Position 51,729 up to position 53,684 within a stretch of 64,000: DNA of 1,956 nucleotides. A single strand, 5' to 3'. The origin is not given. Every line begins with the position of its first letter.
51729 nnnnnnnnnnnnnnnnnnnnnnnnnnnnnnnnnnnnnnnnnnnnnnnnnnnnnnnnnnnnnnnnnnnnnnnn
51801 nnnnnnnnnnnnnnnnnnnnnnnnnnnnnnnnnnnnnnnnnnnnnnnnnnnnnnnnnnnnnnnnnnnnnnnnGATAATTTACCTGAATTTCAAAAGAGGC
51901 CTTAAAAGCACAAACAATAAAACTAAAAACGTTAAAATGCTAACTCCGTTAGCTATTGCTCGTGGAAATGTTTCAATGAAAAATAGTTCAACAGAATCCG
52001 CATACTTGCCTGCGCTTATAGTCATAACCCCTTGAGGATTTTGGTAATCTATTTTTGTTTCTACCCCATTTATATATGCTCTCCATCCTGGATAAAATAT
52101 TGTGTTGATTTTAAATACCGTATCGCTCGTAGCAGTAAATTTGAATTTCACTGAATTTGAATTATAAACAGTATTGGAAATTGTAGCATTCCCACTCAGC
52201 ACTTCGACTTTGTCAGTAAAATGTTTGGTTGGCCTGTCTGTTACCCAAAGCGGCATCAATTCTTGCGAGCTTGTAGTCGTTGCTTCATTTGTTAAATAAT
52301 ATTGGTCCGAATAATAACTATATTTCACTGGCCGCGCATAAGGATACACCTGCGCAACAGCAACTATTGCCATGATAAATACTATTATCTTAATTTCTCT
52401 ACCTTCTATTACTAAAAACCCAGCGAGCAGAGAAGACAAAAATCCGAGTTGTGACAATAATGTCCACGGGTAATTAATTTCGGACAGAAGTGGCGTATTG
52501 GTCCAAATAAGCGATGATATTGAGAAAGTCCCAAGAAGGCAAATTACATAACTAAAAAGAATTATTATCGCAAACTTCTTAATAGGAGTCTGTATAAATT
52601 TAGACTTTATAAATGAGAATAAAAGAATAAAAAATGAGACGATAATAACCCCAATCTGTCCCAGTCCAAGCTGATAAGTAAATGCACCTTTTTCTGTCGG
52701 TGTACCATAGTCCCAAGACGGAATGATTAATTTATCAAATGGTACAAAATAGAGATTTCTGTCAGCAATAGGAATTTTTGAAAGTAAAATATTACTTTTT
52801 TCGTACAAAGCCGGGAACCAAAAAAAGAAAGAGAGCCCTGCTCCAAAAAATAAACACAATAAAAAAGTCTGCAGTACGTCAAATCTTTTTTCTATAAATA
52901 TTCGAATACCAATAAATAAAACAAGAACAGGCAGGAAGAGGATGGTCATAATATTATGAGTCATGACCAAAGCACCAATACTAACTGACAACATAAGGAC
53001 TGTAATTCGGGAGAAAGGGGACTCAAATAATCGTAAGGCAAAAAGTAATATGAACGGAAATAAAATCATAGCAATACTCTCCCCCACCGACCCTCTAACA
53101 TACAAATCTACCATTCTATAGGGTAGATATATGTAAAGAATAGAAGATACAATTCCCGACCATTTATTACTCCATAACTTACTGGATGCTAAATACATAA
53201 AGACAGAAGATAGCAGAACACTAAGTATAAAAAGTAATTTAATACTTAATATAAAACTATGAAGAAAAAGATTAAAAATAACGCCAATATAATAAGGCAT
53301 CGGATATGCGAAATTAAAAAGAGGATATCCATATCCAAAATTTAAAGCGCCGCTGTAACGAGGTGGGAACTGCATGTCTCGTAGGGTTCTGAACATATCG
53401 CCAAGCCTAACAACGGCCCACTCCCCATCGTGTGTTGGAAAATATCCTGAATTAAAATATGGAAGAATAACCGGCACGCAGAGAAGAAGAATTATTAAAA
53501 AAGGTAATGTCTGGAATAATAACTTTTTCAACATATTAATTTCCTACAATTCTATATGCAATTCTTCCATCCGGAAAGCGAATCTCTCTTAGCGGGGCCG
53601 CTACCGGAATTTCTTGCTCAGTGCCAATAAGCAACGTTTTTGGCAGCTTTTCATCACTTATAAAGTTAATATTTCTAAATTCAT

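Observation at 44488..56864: Four paralogs of an apparently undescribed GT-C-like family ('family X') with a strongly conserved N-terminal signature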

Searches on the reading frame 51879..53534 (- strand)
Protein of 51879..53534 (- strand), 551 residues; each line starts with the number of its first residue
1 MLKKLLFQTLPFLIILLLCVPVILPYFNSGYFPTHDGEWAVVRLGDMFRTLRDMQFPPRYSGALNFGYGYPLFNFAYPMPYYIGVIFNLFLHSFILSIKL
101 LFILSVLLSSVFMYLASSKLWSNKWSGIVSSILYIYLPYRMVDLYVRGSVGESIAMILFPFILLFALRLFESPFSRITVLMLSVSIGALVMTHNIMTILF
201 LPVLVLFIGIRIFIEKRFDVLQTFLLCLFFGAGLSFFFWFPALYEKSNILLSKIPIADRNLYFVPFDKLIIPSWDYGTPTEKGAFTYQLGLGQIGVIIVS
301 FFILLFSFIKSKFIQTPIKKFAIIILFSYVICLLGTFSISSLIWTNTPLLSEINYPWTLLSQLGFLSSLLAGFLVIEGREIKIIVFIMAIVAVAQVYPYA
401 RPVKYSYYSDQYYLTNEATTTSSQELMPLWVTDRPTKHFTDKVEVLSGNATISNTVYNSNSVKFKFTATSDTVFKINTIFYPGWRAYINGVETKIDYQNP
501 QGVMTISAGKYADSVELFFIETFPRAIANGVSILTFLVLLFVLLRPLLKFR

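Call 4: search_protein_families(library=pfam, proteins=[window:51879-53534:-], max_evalue=1)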
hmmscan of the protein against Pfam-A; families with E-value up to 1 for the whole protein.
window:51879-53534:- (551 aa): 0 families

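Call 5: search_protein_families(library=ncbifam, proteins=[window:51879-53534:-], max_evalue=1)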
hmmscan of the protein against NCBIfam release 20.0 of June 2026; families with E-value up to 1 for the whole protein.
window:51879-53534:- (551 aa): 0 families

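Call 57: find_homologous_proteins(query=window:51879-53534:-, max_evalue=0.00001)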
Query window:51879-53534:- (551 aa): 635 proteins with E <= 0.00001 among 8000 candidates; the best 120 are listed.
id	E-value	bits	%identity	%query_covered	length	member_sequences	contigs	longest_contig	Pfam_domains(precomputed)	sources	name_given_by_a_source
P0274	0.0e+0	1201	100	100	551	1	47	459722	-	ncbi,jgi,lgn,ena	jgi:hypothetical protein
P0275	0.0e+0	1198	100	100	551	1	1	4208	-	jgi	-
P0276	0.0e+0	1196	99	100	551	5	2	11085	-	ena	-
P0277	0.0e+0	1194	99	100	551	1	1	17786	-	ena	-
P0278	0.0e+0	1191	99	100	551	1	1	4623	-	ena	-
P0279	0.0e+0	1027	83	100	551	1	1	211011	PF10131.16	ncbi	-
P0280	3.6e-267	906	100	76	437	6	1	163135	-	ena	-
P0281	1.1e-228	779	62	100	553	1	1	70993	PF10131.16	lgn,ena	-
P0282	1.4e-226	772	62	100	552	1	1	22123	PF10131.16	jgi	jgi:hypothetical protein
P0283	1.9e-221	755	61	95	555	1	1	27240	PF10131.16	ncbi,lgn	-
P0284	1.0e-220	753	61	98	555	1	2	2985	PF10131.16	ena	-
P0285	6.5e-220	750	61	99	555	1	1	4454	-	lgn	-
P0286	4.7e-219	747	64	95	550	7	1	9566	PF10131.16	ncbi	-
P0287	7.6e-219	746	59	97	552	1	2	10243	PF10131.16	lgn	-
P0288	6.8e-218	743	62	98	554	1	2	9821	PF10131.16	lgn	-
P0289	1.1e-216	739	60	95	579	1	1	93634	PF10131.16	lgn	-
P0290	6.8e-216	737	61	98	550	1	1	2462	PF10131.16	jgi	jgi:uncharacterized membrane protein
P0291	7.8e-216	737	58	100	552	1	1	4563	PF10131.16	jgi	jgi:hypothetical protein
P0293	4.0e-215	734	61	100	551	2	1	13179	PF10131.16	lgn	-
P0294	7.5e-215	733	60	95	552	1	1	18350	PF10131.16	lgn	-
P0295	1.8e-214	732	60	95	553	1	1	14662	PF10131.16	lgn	-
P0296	6.3e-214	730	60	96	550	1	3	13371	PF10131.16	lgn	-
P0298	6.6e-213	727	59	98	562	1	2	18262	PF10131.16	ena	-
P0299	2.2e-212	725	58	100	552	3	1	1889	PF10131.16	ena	-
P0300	2.1e-210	719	60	96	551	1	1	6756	PF10131.16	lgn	-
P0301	3.9e-210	718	58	98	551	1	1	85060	PF10131.16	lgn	-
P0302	1.2e-209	716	58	98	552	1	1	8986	PF10131.16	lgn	-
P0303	1.5e-209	716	58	100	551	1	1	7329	PF10131.16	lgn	-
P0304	2.2e-208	712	58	100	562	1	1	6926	PF10131.16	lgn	-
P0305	6.4e-208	710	60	96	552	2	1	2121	PF10131.16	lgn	-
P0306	4.0e-207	708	58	100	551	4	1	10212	PF10131.16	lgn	-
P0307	5.6e-206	704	59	97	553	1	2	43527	PF10131.16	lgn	-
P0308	7.1e-205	700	58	97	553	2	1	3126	PF10131.16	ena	-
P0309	1.2e-204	700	58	97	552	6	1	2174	PF10131.16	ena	-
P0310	6.1e-201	687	56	100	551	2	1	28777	PF10131.16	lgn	-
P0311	4.8e-200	684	61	88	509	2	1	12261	PF10131.16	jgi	-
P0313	2.3e-196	672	54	100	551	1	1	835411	PF10131.16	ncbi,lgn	-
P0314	2.5e-192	659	55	100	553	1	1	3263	PF10131.16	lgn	-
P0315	1.1e-190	654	55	97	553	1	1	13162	PF10131.16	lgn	-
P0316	2.2e-190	653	56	97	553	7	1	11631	PF10131.16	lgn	-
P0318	2.3e-188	646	53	98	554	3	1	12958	PF10131.16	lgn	-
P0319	4.7e-188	645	56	90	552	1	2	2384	PF10131.16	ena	-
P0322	8.4e-185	634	53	100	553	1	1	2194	PF10131.16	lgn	-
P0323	1.8e-183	630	52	100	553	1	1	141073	PF10131.16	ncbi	-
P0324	1.7e-178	613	52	95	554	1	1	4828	PF10131.16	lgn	-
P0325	8.1e-174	598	51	99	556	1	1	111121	PF10131.16,PF09586.17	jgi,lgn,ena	-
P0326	1.2e-172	594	52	98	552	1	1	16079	PF10131.16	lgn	-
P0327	2.8e-170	586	53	99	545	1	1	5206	PF10131.16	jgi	jgi:hypothetical protein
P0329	1.6e-168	580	50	96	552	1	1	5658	PF10131.16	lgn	-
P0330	3.1e-166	573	52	93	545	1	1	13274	PF10131.16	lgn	-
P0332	7.5e-166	572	53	92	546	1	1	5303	PF10131.16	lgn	-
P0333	1.2e-165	571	50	99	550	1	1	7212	PF10131.16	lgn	-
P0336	2.0e-165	570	52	93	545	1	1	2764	PF10131.16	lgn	-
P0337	2.4e-165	570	51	97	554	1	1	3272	PF10131.16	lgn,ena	-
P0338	5.7e-165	569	51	97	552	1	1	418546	PF10131.16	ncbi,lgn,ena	-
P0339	6.9e-165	568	51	96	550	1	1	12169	PF10131.16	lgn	-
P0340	9.8e-165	568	51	99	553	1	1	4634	PF10131.16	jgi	-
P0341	1.3e-164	567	49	95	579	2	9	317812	PF10131.16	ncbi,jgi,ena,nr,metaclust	ncbi:MAG: hypothetical protein A2687_01435 [Candidatus Levybacteria bacterium RIFCSPHIGHO2_01_FULL_3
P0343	3.4e-164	566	51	99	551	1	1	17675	PF10131.16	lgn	-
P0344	4.9e-164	566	51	96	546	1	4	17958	PF10131.16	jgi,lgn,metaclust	jgi:hypothetical protein|metaclust:\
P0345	5.7e-164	565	51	97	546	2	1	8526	PF10131.16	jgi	-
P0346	5.9e-164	565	50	98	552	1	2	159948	PF10131.16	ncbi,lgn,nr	ncbi:MAG TPA: hypothetical protein VLF68_01125 [Candidatus Saccharimonadales bacterium]|nr:hypotheti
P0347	6.1e-164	565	52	93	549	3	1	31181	PF10131.16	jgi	-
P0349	3.2e-163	563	51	96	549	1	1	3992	PF10131.16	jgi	jgi:hypothetical protein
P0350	3.7e-163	563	48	99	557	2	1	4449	PF10131.16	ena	-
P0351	6.2e-163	562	52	93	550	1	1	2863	PF10131.16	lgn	-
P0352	6.2e-163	562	51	97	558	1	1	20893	PF10131.16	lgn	-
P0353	7.3e-163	562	50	97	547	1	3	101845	PF10131.16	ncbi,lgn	-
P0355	8.2e-163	562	50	96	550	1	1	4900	PF10131.16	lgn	-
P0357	1.2e-162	561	50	97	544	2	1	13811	PF10131.16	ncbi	ncbi:MAG: 6-pyruvoyl-tetrahydropterin synthase-related protein [Patescibacteria group bacterium]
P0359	1.4e-162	561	49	95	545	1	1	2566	PF10131.16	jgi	-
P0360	3.0e-162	560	50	96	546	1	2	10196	PF10131.16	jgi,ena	-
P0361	3.1e-162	560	49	96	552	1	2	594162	PF10131.16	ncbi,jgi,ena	-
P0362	6.1e-162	559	51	96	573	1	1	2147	PF10131.16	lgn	-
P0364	8.7e-162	558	49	96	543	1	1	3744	PF10131.16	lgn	-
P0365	9.4e-162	558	58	80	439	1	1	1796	PF10131.16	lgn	-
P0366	1.7e-161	557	49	97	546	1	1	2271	PF10131.16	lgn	-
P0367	2.1e-161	557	50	94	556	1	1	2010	PF10131.16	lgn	-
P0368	2.2e-161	557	51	98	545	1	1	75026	PF10131.16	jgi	jgi:hypothetical protein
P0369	2.5e-161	557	50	96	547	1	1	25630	PF10131.16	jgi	-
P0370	2.5e-161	557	51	96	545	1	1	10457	PF10131.16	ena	-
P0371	2.5e-161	557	49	96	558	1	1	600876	PF10131.16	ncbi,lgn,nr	ncbi:MAG: hypothetical protein HYT07_02045 [Candidatus Levybacteria bacterium]|nr:hypothetical prote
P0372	2.6e-161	557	50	96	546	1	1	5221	PF10131.16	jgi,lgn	-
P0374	3.2e-161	556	51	97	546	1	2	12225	PF10131.16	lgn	-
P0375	4.2e-161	556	50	96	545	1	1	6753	PF10131.16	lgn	-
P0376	4.5e-161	556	51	95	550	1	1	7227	PF10131.16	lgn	-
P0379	8.7e-161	555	51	96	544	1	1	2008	PF10131.16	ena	-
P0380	4.2e-160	553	50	92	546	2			PF10131.16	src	-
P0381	7.0e-160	552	48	98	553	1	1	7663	PF10131.16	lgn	-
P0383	9.0e-160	552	51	93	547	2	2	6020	PF10131.16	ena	-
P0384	1.6e-159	551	50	98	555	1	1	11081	PF10131.16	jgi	jgi:hypothetical protein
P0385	3.5e-159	550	53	92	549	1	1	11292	PF10131.16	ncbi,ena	-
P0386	4.4e-159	549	50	100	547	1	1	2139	PF10131.16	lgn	-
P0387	4.6e-159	549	48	99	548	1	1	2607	PF10131.16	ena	-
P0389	4.9e-159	549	50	98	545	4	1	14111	PF10131.16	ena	-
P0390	5.5e-159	549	50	97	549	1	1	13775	PF10131.16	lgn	-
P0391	7.3e-159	549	47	96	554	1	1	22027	PF10131.16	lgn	-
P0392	8.1e-159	548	51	95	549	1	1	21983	PF10131.16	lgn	-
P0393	9.7e-159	548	50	96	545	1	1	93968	PF10131.16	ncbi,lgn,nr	ncbi:MAG: hypothetical protein Q7K54_00765 [Candidatus Parcubacteria bacterium]|nr:hypothetical prot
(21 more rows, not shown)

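Call 58: find_encoding_contigs(protein=P0274, flank=6000, max_places=4)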
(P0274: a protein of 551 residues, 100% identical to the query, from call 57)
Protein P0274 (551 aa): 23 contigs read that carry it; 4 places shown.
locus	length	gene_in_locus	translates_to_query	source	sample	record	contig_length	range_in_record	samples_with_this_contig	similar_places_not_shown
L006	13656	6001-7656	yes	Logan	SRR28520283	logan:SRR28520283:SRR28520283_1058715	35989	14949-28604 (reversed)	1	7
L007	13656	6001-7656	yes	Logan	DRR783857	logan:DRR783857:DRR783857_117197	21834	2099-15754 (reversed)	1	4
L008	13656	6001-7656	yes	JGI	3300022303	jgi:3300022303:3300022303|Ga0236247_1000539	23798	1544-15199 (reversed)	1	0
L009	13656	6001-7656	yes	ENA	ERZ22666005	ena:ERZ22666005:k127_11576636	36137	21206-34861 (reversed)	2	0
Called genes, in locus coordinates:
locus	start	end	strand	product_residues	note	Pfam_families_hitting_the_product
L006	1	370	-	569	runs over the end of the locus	-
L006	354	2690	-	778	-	PF09586:YfhO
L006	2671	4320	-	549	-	PF10131:PTPS_related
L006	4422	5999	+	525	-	PF13231:PMT_2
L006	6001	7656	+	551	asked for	-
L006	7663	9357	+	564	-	PF10131:PTPS_related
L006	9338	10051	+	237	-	PF00535:Glycos_transf_2, PF10111:Glyco_tranf_2_2 (weak)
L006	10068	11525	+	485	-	PF01943:Polysacc_synt, PF13440:Polysacc_synt_3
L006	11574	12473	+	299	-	PF00535:Glycos_transf_2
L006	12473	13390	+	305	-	PF00535:Glycos_transf_2, PF13641:Glyco_tranf_2_3, PF13632:Glyco_trans_2_3 (weak)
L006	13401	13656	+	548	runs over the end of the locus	PF09586:YfhO (faint), PF10131:PTPS_related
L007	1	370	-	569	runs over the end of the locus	-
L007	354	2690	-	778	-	PF09586:YfhO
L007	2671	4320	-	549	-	PF10131:PTPS_related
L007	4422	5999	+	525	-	PF13231:PMT_2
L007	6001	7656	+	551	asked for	-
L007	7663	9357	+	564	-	PF10131:PTPS_related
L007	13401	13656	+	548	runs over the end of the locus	PF09586:YfhO (faint), PF10131:PTPS_related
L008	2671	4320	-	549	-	PF10131:PTPS_related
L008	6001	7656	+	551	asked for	-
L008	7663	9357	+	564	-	PF10131:PTPS_related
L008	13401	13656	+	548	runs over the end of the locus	PF09586:YfhO (faint), PF10131:PTPS_related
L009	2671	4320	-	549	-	PF10131:PTPS_related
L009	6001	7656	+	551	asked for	-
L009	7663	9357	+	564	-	PF10131:PTPS_related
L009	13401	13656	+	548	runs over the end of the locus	PF09586:YfhO (faint), PF10131:PTPS_related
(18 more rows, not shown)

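Call 78: predict_structure(alignment_id=A4)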
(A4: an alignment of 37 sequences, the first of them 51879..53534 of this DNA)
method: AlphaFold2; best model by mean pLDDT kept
length: 551 residues; sequences in the alignment: 37
mean_pLDDT: 87.0   pTM: 0.89
mean pLDDT of the five models: 87.0, 86.5, 86.4, 85.7, 83.9
residues with pLDDT >= 90: 298; 70-90: 199; 50-70: 47; < 50: 7
segments of 3 or more residues with pLDDT < 50: 67-69, 420-422
pLDDT, mean of each block of 10 residues (from residue 1): 79 90 91 75 84 81 54 65 93 93 96 97 95 94 86 94 98 94 96 88 95 95 97 93 80 68 78 65 70 95 92 84 96 92 86 84 97 95 95 88 86 71 64 74 92 90 95 90 91 92 91 93 91 96 82 58
secondary structure, 60 per line:
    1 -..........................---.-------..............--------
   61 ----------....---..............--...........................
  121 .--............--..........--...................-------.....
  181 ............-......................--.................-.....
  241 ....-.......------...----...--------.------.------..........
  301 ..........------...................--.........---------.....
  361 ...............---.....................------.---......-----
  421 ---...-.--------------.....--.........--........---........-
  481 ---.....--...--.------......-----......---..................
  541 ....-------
elements in order: H2-27 H39-52 H71-74 H78-91 H94-121 H124-135 H138-147 H150-168 H176-192 H194-215 H218-234 H236-244 H291-310 H317-335 H338-346 H356-375 H379-399 H410-415 E443-447 E450-458 E461-468 E472-479 E484-488 E491-493 E503-508 E514-519 H523-544

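Call 80: fold_search(model_id=the predicted structure, library=pdb)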
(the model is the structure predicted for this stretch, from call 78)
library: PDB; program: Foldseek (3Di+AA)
matches with E <= 10: 406; with E <= 0.001: 4
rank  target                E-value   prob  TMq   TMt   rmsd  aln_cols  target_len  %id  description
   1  8age_A                2.8e-04  1.00  0.43  0.37  12.6       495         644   11  Structure of yeast oligosaccharylransferase complex with acceptor peptide bound (released 2022-12-07)
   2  3wak                  4.5e-04  1.00  0.43  0.29  11.4       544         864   10  Crystal structure of the Archaeoglobus fulgidus oligosaccharyltransferase (O29867_ARCFU) in the apo form (released 2013-10-30)
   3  8agb_A                4.9e-04  1.00  0.41  0.36  12.1       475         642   13  Structure of yeast oligosaccharylransferase complex with lipid-linked oligosaccharide bound (released 2022-12-07)
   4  6gxc_A                7.5e-04  1.00  0.38  0.31   9.7       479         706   14  Bacterial oligosaccharyltransferase PglB in complex with an inhibitory peptide and a reactive lipid-linked oligosaccha (released 2018-11-14)
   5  5ogl_A                1.0e-03  1.00  0.37  0.30   9.8       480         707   14  Structure of bacterial oligosaccharyltransferase PglB in complex with an acceptor peptide and an lipid-linked oligosac (released 2017-10-25)
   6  6w98_A                2.2e-03  1.00  0.40  0.19   9.6       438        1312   13  Single-Particle Cryo-EM Structure of Arabinofuranosyltransferase AftD from Mycobacteria (released 2020-05-13)
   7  5f15                  3.2e-03  1.00  0.33  0.34  18.4       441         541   14  Crystal Structure of ArnT from Cupriavidus metallidurans bound to Undecaprenyl phosphate (released 2016-02-17)
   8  8agc_A                3.3e-03  1.00  0.42  0.34   9.7       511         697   12  Structure of yeast oligosaccharylransferase complex with lipid-linked oligosaccharide and non-acceptor peptide bound (released 2022-12-07)
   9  3rce_A                5.3e-03  1.00  0.38  0.32  11.8       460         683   13  Bacterial oligosaccharyltransferase PglB (released 2011-06-15)
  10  7oci_F                6.3e-03  1.00  0.41  0.36  12.6       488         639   12  Cryo-EM structure of yeast Ost6p containing oligosaccharyltransferase complex (released 2022-02-16)
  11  8b6l_I                7.2e-03  1.00  0.32  0.27  13.3       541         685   12  Subtomogram average of the human Sec61-TRAP-OSTA-translocon (released 2022-12-07)
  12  8if8_C                8.2e-03  1.00  0.39  0.37  12.3       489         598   12  Arabinosyltransferase AftA (released 2023-05-31)
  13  6wby                  9.4e-03  1.00  0.42  0.21   7.4       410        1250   13  Single-Particle Cryo-EM Structure of Arabinofuranosyltransferase AftD from Mycobacteria, Mutant R1389S Class 2 (released 2020-05-13)
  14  8if8_B                9.4e-03  1.00  0.39  0.35   7.8       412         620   12  Arabinosyltransferase AftA (released 2023-05-31)
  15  3waj                  1.0e-02  1.00  0.40  0.29  12.7       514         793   14  Crystal structure of the Archaeoglobus fulgidus oligosaccharyltransferase (O29867_ARCFU) complex with Zn and sulfate (released 2013-10-30)
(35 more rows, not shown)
